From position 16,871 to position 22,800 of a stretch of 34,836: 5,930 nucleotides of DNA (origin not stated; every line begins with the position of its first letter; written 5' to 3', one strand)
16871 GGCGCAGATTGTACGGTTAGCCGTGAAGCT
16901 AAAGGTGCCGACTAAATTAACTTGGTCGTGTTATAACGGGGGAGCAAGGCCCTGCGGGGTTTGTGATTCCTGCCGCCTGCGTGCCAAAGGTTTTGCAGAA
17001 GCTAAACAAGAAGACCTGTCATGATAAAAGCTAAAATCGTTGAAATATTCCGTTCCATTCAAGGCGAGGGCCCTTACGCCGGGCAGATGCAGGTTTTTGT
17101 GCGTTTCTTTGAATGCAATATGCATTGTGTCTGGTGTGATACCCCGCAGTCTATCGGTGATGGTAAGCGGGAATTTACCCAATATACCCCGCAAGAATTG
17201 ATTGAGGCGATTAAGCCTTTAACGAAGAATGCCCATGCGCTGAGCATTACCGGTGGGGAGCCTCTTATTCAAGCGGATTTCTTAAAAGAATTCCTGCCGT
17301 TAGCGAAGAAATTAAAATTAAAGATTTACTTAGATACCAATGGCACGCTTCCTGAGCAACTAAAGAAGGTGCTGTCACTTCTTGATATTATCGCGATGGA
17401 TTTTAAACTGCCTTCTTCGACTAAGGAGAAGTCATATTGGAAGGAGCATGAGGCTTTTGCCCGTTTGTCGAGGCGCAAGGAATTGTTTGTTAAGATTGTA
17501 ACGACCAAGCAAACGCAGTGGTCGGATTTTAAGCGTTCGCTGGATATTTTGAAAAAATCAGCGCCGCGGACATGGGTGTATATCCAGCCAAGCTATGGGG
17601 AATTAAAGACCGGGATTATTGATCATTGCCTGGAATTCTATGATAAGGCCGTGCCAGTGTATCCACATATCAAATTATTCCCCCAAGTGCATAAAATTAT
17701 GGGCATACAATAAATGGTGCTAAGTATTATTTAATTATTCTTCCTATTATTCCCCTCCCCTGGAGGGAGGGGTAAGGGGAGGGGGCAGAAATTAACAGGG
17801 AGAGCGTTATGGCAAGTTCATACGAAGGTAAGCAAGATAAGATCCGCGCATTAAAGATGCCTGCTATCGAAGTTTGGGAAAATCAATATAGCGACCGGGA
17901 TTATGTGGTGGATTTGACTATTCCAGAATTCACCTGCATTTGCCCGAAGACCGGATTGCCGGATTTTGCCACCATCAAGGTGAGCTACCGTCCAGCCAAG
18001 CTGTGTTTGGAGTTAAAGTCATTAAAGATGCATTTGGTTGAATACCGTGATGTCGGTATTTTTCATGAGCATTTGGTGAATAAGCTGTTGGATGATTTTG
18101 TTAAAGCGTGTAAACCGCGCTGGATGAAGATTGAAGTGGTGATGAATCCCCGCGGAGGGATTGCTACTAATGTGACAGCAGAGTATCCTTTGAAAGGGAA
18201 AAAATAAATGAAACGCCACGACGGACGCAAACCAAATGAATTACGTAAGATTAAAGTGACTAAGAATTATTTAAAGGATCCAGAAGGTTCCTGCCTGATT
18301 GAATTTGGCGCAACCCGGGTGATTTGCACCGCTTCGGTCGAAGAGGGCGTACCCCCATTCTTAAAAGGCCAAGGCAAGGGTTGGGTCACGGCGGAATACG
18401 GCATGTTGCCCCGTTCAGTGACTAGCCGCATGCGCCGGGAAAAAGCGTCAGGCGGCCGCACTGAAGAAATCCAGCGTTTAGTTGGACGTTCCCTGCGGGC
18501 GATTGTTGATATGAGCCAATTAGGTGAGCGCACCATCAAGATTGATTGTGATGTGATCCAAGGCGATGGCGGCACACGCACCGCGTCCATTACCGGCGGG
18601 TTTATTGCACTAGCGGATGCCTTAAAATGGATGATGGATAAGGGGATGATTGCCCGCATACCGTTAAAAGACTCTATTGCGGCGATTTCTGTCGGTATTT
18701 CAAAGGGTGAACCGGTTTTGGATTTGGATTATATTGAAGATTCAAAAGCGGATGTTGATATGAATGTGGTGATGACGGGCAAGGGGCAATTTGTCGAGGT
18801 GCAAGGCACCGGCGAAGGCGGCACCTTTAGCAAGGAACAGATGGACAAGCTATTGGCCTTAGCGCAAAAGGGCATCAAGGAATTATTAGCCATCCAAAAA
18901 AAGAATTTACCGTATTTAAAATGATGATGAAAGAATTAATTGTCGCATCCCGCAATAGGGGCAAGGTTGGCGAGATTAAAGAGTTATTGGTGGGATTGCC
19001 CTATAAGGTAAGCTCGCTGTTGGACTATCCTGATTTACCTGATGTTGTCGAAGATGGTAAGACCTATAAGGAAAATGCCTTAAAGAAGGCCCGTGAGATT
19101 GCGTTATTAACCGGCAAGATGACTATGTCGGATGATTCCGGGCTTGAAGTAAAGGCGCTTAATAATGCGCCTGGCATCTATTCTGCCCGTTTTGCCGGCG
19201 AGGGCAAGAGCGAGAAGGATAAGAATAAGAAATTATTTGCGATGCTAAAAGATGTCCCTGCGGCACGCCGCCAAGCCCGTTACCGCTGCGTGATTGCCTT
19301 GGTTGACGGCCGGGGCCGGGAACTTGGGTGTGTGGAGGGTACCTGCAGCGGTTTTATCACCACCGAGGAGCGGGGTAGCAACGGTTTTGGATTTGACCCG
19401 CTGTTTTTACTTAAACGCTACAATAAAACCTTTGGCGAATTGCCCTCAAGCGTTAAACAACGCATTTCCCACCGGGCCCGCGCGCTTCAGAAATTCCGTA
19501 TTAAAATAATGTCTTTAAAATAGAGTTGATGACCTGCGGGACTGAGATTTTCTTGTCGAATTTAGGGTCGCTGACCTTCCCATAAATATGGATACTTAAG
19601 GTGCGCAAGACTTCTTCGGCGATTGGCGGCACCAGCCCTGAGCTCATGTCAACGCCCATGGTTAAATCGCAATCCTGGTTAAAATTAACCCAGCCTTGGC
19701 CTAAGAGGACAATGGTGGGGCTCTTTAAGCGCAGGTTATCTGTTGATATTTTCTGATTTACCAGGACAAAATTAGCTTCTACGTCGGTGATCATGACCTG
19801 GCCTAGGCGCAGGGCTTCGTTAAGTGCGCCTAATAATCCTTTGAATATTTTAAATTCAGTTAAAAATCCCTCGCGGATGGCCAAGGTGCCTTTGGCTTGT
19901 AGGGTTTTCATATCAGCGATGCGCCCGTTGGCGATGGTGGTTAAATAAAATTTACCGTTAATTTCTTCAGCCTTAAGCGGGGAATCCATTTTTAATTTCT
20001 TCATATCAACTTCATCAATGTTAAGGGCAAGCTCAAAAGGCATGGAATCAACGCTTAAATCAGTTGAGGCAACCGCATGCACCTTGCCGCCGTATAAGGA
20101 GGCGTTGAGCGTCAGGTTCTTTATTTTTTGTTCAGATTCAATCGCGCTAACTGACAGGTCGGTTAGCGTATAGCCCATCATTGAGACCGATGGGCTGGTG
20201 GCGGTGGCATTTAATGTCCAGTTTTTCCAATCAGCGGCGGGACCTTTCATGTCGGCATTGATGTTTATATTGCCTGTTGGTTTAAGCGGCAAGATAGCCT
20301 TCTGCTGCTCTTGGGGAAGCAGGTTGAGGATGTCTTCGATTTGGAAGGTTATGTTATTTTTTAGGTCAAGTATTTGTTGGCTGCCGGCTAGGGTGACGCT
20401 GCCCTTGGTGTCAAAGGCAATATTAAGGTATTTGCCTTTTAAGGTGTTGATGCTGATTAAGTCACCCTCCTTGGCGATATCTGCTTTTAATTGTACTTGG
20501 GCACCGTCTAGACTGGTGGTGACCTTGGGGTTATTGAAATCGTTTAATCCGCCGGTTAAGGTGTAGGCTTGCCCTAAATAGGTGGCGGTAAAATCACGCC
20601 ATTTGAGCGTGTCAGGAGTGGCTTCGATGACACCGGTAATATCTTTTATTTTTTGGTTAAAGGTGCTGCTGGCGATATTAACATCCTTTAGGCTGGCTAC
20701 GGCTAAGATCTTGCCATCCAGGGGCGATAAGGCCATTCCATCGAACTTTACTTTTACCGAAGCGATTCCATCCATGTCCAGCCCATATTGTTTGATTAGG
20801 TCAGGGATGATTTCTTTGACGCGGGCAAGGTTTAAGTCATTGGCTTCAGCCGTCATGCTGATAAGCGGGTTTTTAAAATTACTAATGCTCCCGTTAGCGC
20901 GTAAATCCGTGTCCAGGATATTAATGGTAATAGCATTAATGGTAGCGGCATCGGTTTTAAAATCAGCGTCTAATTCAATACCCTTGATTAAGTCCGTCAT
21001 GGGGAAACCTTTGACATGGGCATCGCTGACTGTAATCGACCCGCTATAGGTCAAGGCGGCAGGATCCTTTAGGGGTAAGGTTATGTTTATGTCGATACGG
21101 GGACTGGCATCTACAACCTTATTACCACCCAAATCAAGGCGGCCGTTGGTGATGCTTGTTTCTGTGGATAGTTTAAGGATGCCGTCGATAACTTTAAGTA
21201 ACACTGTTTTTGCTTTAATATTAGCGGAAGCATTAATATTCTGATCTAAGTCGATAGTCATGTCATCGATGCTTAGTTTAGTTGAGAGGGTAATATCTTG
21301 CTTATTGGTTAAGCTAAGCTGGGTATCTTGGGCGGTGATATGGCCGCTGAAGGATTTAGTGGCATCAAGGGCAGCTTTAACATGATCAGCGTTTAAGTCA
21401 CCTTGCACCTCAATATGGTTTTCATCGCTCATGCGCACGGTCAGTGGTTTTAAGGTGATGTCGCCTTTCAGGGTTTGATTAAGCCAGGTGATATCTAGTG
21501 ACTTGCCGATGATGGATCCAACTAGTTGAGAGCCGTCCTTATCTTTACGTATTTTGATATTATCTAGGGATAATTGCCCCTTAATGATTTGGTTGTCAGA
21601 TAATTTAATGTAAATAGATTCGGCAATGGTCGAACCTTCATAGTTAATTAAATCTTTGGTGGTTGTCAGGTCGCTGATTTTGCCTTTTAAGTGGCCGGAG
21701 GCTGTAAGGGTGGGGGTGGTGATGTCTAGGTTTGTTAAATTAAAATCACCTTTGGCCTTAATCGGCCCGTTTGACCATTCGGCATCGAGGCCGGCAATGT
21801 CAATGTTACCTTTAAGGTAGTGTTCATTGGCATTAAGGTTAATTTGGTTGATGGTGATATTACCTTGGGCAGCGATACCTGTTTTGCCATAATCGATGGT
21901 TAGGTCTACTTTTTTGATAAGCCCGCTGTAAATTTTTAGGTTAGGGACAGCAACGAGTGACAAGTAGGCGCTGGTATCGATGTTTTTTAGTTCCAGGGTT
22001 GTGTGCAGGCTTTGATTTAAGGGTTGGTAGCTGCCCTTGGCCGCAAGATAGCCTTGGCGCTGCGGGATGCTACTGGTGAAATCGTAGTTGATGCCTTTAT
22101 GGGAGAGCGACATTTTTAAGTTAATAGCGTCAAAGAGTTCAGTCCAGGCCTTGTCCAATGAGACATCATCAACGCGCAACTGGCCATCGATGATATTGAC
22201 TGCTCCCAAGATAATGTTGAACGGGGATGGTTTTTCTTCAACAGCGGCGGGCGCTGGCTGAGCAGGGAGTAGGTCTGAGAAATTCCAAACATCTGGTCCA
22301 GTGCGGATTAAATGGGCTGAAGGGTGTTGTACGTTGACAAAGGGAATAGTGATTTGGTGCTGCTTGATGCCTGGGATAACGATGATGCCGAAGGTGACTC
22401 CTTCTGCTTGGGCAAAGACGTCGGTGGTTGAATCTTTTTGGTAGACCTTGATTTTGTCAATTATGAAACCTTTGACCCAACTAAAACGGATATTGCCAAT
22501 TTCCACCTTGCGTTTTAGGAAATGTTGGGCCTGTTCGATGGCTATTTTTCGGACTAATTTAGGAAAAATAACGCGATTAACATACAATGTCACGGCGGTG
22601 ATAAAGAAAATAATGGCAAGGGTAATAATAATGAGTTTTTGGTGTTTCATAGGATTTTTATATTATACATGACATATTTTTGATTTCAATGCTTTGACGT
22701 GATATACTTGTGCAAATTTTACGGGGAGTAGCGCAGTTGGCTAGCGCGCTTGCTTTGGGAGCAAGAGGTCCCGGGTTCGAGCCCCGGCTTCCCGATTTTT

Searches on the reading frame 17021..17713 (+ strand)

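Call 11: search_protein_families(library=pfam, proteins=[window:17021-17713:+], max_evalue=0.01)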
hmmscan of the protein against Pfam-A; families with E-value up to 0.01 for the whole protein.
window:17021-17713:+ (230 aa): 2 families
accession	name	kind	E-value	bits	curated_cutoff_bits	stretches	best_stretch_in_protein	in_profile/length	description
PF04055.27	Radical_SAM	-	1.2e-14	55.2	29.5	1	32-134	7-115/166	Radical SAM superfamily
PF13353.11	Fer4_12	-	1.2e-08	35.8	22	1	14-136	2-123/137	4Fe-4S single cluster domain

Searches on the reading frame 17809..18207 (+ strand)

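Call 11: search_protein_families(library=pfam, proteins=[window:17809-18207:+], max_evalue=0.01)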
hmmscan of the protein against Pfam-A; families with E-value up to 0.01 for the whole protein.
window:17809-18207:+ (132 aa): 1 family
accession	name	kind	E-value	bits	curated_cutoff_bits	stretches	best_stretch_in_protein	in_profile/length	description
PF14489.11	QueF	-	7.9e-28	96.9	27.3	1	51-127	1-77/81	QueF-like protein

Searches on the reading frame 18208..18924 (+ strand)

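Call 11: search_protein_families(library=pfam, proteins=[window:18208-18924:+], max_evalue=0.01)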
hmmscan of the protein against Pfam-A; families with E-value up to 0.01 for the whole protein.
window:18208-18924:+ (238 aa): 2 families
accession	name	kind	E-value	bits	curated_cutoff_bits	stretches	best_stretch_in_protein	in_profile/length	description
PF01138.27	RNase_PH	-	3.9e-27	95.7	25.5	1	11-138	1-127/130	3' exoribonuclease family, domain 1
PF03725.20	RNase_PH_C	-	2.2e-16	60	20.8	1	156-222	2-67/67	3' exoribonuclease family, domain 2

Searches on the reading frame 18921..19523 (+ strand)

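Call 11: search_protein_families(library=pfam, proteins=[window:18921-19523:+], max_evalue=0.01)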
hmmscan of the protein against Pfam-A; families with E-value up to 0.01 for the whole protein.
window:18921-19523:+ (200 aa): 1 family
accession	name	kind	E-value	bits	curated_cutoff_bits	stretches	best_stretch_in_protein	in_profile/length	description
PF01725.21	Ham1p_like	-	4.4e-62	209.7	22.5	1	6-193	1-184/186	Ham1 family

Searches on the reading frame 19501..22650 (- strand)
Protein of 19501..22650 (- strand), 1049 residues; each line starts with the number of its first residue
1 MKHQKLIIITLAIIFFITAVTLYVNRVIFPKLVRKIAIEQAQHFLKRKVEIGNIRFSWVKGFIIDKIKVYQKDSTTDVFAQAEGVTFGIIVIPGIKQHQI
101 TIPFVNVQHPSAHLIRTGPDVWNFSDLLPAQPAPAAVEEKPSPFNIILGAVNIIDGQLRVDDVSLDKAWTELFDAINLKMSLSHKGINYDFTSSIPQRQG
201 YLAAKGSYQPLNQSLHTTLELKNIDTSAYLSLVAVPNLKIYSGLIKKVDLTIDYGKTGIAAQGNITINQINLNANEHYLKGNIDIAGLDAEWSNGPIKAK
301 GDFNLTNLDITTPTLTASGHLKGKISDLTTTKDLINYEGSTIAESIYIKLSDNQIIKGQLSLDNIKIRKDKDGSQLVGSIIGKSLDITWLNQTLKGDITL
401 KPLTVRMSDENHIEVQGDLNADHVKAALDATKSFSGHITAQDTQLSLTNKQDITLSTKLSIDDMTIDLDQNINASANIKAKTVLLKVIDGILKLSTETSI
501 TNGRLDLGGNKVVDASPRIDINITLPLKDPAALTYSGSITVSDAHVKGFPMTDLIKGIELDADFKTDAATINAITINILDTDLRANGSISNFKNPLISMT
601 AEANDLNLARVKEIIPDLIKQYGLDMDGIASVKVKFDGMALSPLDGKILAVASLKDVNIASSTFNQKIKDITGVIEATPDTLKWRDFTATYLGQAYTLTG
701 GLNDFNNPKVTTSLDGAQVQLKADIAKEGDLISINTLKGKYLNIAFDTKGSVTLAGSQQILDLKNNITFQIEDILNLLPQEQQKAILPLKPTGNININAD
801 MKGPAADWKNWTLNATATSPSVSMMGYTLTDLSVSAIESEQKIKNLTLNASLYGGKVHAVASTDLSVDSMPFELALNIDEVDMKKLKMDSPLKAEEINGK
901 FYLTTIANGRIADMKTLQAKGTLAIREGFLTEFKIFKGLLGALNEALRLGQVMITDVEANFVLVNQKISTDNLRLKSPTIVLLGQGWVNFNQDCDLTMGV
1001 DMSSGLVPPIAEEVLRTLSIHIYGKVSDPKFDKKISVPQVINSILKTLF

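Call 13: search_protein_families(library=pfam, proteins=[window:19501-22650:-], max_evalue=0.001)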
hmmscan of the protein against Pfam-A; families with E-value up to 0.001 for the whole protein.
window:19501-22650:- (1049 aa): 2 families
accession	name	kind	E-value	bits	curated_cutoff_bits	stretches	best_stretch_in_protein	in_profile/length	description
PF05359.17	DUF748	-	2e-25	89.5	50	1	4-542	15-523/1037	Domain of Unknown Function (DUF748)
PF05170.20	AsmA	-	1.9e-10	40.6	29.8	2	4-481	5-408/607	AsmA family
